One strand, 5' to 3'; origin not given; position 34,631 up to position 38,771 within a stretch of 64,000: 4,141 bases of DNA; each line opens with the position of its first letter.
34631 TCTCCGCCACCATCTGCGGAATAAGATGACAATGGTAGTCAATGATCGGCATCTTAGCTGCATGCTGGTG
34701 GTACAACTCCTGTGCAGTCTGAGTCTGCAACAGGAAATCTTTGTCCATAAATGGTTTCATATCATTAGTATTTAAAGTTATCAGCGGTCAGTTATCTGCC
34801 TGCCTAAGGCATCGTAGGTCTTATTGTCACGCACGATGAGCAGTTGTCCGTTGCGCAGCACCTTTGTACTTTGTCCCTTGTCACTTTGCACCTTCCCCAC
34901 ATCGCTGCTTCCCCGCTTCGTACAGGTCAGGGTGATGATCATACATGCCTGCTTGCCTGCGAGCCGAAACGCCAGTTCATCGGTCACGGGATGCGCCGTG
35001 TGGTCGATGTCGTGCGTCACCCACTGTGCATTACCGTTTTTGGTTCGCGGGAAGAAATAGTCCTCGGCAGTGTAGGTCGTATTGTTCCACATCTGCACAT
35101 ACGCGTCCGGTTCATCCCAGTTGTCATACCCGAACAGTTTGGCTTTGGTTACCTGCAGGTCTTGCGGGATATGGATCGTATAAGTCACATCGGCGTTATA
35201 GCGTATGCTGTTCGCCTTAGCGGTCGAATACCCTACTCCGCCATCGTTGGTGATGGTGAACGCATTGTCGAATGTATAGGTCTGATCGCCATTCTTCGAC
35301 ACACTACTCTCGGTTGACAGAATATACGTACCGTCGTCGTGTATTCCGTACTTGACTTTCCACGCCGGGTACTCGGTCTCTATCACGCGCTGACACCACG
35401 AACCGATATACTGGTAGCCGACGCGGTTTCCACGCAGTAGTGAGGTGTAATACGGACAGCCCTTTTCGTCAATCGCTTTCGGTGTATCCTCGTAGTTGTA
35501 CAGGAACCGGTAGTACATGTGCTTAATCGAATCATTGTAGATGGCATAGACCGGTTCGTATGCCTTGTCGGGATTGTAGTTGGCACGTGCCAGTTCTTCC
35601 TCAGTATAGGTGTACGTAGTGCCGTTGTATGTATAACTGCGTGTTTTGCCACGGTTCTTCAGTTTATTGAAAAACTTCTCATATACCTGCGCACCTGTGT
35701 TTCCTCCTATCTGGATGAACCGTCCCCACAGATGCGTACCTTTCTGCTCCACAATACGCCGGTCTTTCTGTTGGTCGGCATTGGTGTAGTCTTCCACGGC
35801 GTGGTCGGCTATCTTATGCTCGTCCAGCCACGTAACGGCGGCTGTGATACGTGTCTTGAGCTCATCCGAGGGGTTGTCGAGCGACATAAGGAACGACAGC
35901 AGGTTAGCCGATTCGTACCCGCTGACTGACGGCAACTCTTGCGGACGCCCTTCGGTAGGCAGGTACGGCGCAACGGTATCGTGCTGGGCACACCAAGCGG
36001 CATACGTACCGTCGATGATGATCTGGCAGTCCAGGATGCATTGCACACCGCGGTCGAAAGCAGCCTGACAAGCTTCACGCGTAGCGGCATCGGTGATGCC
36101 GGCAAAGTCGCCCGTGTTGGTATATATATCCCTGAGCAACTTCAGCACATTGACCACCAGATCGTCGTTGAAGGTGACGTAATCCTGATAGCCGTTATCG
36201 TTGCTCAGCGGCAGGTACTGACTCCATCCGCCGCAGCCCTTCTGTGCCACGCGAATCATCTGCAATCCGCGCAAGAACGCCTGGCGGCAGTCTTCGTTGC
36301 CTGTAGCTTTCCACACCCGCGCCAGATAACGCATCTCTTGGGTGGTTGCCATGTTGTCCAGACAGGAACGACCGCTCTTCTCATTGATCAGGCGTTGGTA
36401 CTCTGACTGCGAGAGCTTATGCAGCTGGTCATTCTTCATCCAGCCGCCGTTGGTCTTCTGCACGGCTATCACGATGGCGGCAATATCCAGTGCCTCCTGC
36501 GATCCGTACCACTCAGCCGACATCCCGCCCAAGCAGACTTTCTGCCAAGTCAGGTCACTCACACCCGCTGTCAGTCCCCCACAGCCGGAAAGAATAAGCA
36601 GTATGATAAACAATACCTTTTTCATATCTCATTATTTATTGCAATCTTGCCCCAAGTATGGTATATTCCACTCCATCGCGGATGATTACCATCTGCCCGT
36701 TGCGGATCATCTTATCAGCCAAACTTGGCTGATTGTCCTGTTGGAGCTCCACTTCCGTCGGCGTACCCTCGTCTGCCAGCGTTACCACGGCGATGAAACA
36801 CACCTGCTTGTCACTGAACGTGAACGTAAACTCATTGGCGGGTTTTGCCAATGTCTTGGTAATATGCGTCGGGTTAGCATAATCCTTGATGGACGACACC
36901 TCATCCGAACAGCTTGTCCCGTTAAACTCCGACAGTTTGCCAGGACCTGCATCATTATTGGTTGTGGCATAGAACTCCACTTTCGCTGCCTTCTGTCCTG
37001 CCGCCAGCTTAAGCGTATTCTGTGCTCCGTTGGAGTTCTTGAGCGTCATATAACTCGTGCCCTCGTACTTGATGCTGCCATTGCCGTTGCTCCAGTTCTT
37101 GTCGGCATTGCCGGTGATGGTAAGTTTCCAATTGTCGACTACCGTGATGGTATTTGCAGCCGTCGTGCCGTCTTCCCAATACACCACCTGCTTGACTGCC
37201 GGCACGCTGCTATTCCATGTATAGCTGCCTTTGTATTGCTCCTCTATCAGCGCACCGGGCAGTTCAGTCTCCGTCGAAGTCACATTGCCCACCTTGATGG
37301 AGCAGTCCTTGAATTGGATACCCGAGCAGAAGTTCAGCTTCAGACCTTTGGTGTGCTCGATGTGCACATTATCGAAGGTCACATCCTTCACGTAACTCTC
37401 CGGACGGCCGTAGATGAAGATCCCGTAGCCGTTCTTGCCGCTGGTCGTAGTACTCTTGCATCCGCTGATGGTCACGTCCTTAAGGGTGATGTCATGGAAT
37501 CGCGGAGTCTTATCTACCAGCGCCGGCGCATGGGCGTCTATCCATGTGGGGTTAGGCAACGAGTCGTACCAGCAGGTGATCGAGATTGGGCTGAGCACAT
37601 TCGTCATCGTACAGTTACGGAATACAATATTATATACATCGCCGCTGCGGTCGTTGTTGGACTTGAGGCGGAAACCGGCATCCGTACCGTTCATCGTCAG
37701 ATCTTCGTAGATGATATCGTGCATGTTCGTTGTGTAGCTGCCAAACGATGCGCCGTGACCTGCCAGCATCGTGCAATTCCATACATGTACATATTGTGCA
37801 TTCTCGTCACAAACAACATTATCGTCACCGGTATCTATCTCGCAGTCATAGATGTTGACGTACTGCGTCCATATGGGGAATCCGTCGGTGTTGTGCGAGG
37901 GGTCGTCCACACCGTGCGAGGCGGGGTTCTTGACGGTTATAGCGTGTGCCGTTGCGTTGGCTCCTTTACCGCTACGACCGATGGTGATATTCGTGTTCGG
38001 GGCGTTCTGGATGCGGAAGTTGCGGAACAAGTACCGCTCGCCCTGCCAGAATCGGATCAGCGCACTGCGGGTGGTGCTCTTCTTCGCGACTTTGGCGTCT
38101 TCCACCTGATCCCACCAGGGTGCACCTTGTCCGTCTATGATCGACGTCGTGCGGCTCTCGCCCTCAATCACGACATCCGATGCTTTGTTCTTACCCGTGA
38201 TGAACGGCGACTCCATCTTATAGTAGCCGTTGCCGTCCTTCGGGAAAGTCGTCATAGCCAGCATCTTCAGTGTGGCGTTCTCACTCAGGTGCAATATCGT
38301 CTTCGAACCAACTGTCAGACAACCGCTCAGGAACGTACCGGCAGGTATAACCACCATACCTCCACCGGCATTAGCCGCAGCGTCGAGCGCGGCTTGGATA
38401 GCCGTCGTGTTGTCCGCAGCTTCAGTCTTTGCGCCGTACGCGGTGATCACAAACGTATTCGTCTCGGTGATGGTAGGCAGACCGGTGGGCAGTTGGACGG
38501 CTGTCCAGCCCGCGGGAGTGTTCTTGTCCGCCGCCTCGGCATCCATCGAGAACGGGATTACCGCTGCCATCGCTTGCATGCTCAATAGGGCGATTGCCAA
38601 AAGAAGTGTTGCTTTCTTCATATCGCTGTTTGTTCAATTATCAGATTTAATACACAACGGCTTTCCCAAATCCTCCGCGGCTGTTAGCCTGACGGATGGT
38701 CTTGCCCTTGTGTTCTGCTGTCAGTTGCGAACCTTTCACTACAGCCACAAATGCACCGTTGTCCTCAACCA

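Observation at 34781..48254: Six proteins of the pectin accessory block end in the same ~25-residue C-terminal tail, a candidate sorting or assembly tag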

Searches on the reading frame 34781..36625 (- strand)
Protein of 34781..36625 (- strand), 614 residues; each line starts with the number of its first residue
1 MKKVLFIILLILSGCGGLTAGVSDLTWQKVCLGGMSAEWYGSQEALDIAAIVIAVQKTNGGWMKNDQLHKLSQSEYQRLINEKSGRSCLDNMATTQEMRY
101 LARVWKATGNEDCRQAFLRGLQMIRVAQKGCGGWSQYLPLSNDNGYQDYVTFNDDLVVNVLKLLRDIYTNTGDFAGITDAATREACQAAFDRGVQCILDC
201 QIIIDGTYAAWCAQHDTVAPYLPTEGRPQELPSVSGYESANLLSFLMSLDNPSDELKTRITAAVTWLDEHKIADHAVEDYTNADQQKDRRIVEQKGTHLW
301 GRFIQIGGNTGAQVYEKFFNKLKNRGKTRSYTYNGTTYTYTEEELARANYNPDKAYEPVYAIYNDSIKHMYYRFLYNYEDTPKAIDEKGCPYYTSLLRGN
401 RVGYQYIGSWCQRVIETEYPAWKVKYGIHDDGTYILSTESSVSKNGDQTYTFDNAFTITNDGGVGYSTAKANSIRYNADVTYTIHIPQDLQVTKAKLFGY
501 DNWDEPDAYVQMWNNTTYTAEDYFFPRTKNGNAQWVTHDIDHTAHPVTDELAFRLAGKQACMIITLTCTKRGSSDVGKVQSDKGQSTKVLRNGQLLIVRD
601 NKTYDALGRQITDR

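Call 4: search_protein_families(library=ncbifam, proteins=[window:34781-36625:-], max_evalue=1)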
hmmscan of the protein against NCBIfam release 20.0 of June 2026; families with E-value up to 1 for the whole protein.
window:34781-36625:- (614 aa): 1 family
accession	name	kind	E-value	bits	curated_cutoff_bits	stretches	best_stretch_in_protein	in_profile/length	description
TIGR02474.1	pec_lyase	equivalog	1.3e-65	221.9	189.8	1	56-311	1-260/295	pectate lyase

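Call 5: search_protein_families(library=pfam, proteins=[window:34781-36625:-], max_evalue=1)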
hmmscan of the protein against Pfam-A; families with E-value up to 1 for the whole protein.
window:34781-36625:- (614 aa): 1 family
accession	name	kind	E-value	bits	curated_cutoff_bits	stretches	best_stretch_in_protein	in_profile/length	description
PF09492.16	Pec_lyase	-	1.1e-68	232.1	22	1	56-311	1-257/292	Pectic acid lyase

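Call 60: search_protein_families(library=pfam, alignment_id=A5, max_evalue=0.01)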
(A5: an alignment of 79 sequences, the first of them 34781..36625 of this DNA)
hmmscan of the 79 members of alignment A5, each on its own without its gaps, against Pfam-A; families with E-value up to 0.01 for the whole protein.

A. member 1, window:34781-36625:- (614 aa): 1 family
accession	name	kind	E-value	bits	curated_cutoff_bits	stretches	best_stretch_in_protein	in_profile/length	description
PF09492.16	Pec_lyase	-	1.1e-68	232.1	22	1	56-311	1-257/292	Pectic acid lyase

B. families by the number of members that match (of 79 scanned): 47 families (the first 25 are shown)
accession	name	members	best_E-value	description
PF02368.24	Big_2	11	5e-15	Bacterial Ig-like domain (group 2)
PF13290.12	CHB_HEX_C_1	9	1.6e-41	Chitobiase/beta-hexosaminidase C-terminal domain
PF13287.12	Fn3_assoc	9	3.3e-35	Fn3 associated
PF18998.6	Flg_new_2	8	3.1e-21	Divergent InlB B-repeat domain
PF22058.2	X25_BaPul_like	7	3.6e-10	Pullulanase X25 domain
PF22359.2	Big-like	6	1.4e-06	Bacterial Ig-like domain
PF16738.10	CBM26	5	2e-19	Starch-binding module 26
PF17161.10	DUF5123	5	1.5e-14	Domain of unknown function (DUF5123)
PF16318.11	DUF4957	5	5.1e-14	Domain of unknown function (DUF4957)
PF09479.16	Flg_new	3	4.6e-25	Listeria-Bacteroides repeat domain (List_Bact_rpt)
PF19886.4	DUF6359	3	1e-24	Domain of unknown function (DUF6359)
PF07523.18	Big_3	2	6.6e-18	Bacterial Ig-like domain (group 3)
PF22633.2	F5_F8_type_C_2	2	4.4e-14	NedA-like, galactose-binding domain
PF00754.31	F5_F8_type_C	2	2.4e-11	F5/8 type C domain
PF00041.27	fn3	2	2.1e-09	Fibronectin type III domain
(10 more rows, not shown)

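Call 61: search_protein_families(library=ncbifam, alignment_id=A5, max_evalue=5)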
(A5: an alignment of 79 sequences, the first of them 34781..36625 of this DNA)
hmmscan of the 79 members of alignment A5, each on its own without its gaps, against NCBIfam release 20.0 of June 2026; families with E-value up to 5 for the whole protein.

A. member 1, window:34781-36625:- (614 aa): 1 family
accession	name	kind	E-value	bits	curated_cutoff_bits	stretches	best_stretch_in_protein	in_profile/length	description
TIGR02474.1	pec_lyase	equivalog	1.3e-65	221.9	189.8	1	56-311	1-260/295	pectate lyase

B. families by the number of members that match (of 79 scanned): 67 families (the first 25 are shown)
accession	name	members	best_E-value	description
NF052644.1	T9SS_DNase_Rie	9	1.6e-06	T9SS-dependent surface endonuclease, AS87_RS02955 family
TIGR02543.1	List_Bact_rpt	4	1.4e-05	TIGR02543 family repeat protein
NF045522.1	MXAN_2561_fam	2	3.4e-08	MXAN_2561 family MXYO-CTERM-anchored protein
NF042962.1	DUF499_antiphage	2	0.0002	anti-phage-associated DUF499 domain-containing protein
TIGR04203.1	RPT_S_cricet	2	0.22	TIGR04203-type repeat-containing surface protein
TIGR02474.1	pec_lyase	1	1.3e-65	pectate lyase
NF051860.1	PolglcturonPglAAgro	1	3.3e-28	polygalacturonase PglA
NF049892.1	AlphdgalacturondseBT4155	1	6.2e-19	alpha-d-galacturonidase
NF049899.1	RhamgalacuronBT4153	1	2.4e-16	rhamnogalacturonidase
NF052328.1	NeuramTDE0471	1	3.8e-13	neuraminidase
NF047961.1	adhesin_HupY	1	5.1e-13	leucine-rich repeat adhesin HupY/LrrG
NF049898.1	RhamgalacuronBT4146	1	1.3e-12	rhamnogalacturonidase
NF051861.1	PolglcturonPglBAgro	1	1.6e-12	polygalacturonase PglB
NF007822.0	PRK10531.1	1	1.6e-12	putative acyl-CoA thioester hydrolase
NF041896.1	pecestase_PemA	1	1.6e-12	pectinesterase PemA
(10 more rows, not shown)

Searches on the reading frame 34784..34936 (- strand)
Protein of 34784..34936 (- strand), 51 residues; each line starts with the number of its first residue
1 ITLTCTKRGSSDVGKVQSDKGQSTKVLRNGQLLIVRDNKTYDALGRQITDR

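Call 16: find_homologous_proteins(query=A2, max_evalue=10)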
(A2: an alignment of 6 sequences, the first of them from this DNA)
Query A2 (6 sequences) (51 aa, profile of the alignment): 16 proteins with E <= 10 among 20 candidates.
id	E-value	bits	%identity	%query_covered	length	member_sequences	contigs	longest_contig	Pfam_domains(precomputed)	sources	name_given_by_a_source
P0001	4.3e-11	60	43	59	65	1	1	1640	-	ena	-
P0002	6.9e-11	60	41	53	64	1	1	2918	-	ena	-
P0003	1.2e-10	59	40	49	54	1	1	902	-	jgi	jgi:hypothetical protein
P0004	1.3e-10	59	56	84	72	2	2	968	-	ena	-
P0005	2.1e-10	58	38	57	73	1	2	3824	-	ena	-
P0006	3.5e-10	57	44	94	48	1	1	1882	-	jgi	-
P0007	3.7e-9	54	41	57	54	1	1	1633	-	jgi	jgi:hypothetical protein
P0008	4.2e-9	54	36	71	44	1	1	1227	-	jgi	jgi:hypothetical protein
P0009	4.9e-9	54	37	53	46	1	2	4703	-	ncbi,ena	-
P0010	9.3e-9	53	41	57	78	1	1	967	-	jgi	jgi:hypothetical protein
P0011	1.7e-8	52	48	53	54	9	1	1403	-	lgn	-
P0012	2.0e-8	52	52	45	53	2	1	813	-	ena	-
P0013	6.7e-8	50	48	53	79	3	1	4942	-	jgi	-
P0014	8.5e-8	50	42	94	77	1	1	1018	-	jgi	jgi:hypothetical protein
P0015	2.9e-7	48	38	47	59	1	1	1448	-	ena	-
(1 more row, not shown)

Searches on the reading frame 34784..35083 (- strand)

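Call 10: search_protein_families(library=ncbifam, proteins=[window:34784-35083:-], max_evalue=10)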
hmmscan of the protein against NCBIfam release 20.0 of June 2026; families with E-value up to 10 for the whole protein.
seq(100 aa): 1 family
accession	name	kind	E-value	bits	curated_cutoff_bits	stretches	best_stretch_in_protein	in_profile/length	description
TIGR03780.1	Bac_Flav_CT_N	equivalog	0.051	12.6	164.1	1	2-57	175-230/285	conjugative transposon protein TraN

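Call 11: search_protein_families(library=pfam, proteins=[window:34784-35083:-], max_evalue=10)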
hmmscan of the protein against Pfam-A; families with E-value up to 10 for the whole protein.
seq(100 aa): 0 families

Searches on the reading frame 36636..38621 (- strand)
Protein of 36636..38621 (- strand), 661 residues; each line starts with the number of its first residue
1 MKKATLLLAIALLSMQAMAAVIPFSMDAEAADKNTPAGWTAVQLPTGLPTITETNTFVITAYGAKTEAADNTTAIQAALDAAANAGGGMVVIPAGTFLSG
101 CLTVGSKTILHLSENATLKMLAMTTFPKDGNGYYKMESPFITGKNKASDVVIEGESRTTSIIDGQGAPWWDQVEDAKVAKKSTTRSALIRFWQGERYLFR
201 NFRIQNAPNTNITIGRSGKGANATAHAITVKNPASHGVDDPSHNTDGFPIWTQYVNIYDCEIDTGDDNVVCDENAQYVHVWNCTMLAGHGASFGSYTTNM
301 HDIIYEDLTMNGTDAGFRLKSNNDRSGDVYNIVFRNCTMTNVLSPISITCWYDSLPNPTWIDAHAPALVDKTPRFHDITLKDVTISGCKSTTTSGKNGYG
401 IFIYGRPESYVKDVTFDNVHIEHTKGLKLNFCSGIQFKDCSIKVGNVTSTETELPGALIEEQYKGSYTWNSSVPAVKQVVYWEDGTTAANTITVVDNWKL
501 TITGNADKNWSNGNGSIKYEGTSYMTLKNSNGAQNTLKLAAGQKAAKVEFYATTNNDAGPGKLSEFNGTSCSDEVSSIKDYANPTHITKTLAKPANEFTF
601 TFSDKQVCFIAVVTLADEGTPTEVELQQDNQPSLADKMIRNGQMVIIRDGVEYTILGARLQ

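Call 4: search_protein_families(library=ncbifam, proteins=[window:36636-38621:-], max_evalue=1)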
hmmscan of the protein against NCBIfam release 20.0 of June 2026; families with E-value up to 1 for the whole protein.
window:36636-38621:- (661 aa): 5 families
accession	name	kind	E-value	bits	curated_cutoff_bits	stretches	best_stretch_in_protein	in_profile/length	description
NF051860.1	PolglcturonPglAAgro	equivalog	3.3e-28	98.6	600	2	147-423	193-466/502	polygalacturonase PglA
NF049892.1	AlphdgalacturondseBT4155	equivalog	6.2e-19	68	800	2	53-120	47-115/454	alpha-d-galacturonidase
NF049899.1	RhamgalacuronBT4153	equivalog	2.4e-16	59.4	650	1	55-353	45-357/432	rhamnogalacturonidase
NF049898.1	RhamgalacuronBT4146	equivalog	1.3e-12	47.2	500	2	60-340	2-278/445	rhamnogalacturonidase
NF051861.1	PolglcturonPglBAgro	equivalog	1.6e-12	46.9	600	1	66-275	6-206/437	polygalacturonase PglB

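Call 5: search_protein_families(library=pfam, proteins=[window:36636-38621:-], max_evalue=1)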
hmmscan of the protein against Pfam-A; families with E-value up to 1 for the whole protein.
window:36636-38621:- (661 aa): 4 families
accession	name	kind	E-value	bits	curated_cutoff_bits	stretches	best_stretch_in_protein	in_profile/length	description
PF00295.23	Glyco_hydro_28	-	7.5e-38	130.9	22.9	1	91-436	10-319/324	Glycosyl hydrolases family 28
PF12708.12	Pect-lyase_RHGA_epim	-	2.7e-06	27.8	27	1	59-276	4-197/213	Rhamnogalacturonase A/epimerase, pectate lyase-like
PF14452.12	Multi_ubiq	-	0.024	15.2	24.5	1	599-653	9-63/69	Multiubiquitin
PF13599.13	Pentapeptide_4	-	0.093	13.2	38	0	409-443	41-74/78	Pentapeptide repeat region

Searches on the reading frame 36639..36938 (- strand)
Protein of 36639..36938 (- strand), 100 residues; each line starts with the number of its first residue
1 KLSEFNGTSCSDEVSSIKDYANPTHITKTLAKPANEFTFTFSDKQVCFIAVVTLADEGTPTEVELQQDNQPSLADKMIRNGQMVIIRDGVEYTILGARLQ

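Call 10: search_protein_families(library=ncbifam, proteins=[window:36639-36938:-], max_evalue=10)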
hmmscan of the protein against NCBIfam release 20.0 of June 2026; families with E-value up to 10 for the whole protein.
seq(100 aa): 0 families

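Call 11: search_protein_families(library=pfam, proteins=[window:36639-36938:-], max_evalue=10)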
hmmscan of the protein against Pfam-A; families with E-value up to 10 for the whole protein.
seq(100 aa): 2 families
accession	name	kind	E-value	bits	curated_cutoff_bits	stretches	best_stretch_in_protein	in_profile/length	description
PF14452.12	Multi_ubiq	-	0.0012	19.4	24.5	1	38-92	9-63/69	Multiubiquitin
PF14324.12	PINIT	-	0.16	12.8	27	1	5-54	85-140/142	PINIT domain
